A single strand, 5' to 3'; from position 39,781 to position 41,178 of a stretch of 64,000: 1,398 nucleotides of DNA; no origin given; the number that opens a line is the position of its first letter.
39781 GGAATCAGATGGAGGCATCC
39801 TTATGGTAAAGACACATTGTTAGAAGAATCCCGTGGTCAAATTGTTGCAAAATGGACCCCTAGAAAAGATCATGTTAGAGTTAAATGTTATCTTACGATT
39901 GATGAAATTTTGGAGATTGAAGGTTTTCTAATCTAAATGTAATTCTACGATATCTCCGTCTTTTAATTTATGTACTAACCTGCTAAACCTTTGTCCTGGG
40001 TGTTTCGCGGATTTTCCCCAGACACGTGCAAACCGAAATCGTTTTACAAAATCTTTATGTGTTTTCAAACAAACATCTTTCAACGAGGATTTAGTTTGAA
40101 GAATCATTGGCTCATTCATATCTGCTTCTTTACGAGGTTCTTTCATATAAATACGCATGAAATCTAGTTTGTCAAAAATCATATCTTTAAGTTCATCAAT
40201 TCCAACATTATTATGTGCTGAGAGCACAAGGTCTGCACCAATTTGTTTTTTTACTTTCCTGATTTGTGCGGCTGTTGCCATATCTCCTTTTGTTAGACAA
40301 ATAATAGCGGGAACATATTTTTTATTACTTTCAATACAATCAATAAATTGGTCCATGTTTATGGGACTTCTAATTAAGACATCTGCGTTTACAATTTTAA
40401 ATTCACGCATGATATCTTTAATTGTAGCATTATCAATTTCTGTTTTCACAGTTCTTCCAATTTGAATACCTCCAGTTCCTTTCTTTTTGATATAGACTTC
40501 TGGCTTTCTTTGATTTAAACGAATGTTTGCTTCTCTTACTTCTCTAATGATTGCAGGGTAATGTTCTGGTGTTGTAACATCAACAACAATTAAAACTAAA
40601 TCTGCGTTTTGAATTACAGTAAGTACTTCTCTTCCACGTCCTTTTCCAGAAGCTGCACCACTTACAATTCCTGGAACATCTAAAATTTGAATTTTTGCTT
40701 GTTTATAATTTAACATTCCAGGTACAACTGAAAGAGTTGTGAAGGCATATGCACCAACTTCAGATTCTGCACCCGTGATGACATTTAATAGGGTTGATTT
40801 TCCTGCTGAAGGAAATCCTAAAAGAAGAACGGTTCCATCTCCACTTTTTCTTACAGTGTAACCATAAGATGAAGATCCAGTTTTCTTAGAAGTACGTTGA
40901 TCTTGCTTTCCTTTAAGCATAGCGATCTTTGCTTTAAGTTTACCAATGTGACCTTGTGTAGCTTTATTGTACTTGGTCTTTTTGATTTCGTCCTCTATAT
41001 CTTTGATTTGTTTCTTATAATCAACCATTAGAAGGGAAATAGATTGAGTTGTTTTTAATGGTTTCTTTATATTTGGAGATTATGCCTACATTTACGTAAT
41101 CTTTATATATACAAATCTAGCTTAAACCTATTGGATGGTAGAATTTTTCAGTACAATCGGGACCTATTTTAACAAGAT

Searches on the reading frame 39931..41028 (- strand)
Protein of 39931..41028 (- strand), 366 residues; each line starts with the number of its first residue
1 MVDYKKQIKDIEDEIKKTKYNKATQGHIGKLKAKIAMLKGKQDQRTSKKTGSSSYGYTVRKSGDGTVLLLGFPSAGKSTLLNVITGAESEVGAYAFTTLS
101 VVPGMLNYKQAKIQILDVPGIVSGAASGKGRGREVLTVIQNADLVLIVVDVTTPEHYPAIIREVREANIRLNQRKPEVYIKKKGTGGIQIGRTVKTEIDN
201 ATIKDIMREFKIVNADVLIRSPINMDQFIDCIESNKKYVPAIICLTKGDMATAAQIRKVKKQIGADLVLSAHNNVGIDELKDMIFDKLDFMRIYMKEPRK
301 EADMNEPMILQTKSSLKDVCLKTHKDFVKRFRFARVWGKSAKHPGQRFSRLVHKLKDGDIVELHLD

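Call 49: search_protein_families(library=pfam, proteins=[window:39931-41028:-], max_evalue=0.001)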
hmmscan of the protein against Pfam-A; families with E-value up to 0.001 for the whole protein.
window:39931-41028:- (366 aa): 6 families
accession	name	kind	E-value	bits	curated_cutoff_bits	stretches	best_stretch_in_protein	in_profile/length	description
PF16897.10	MMR_HSR1_Xtn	-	2.1e-29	102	35.2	1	185-289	1-105/106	C-terminal region of MMR_HSR1 domain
PF01926.29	MMR_HSR1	-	3.1e-23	82.5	21.9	1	67-178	2-108/113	50S ribosome-binding GTPase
PF02421.24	FeoB_N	-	1.1e-14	54.6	27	1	66-168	2-105/156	Ferrous iron transport protein B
PF02824.27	TGS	-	2.3e-09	37.6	22.2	1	303-363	12-58/60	TGS domain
PF00350.29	Dynamin_N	-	5.6e-06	26.9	27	0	109-153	99-140/168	Dynamin family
PF03193.22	RsgA_GTPase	-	9.2e-05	22.8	30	0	235-288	50-108/174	RsgA GTPase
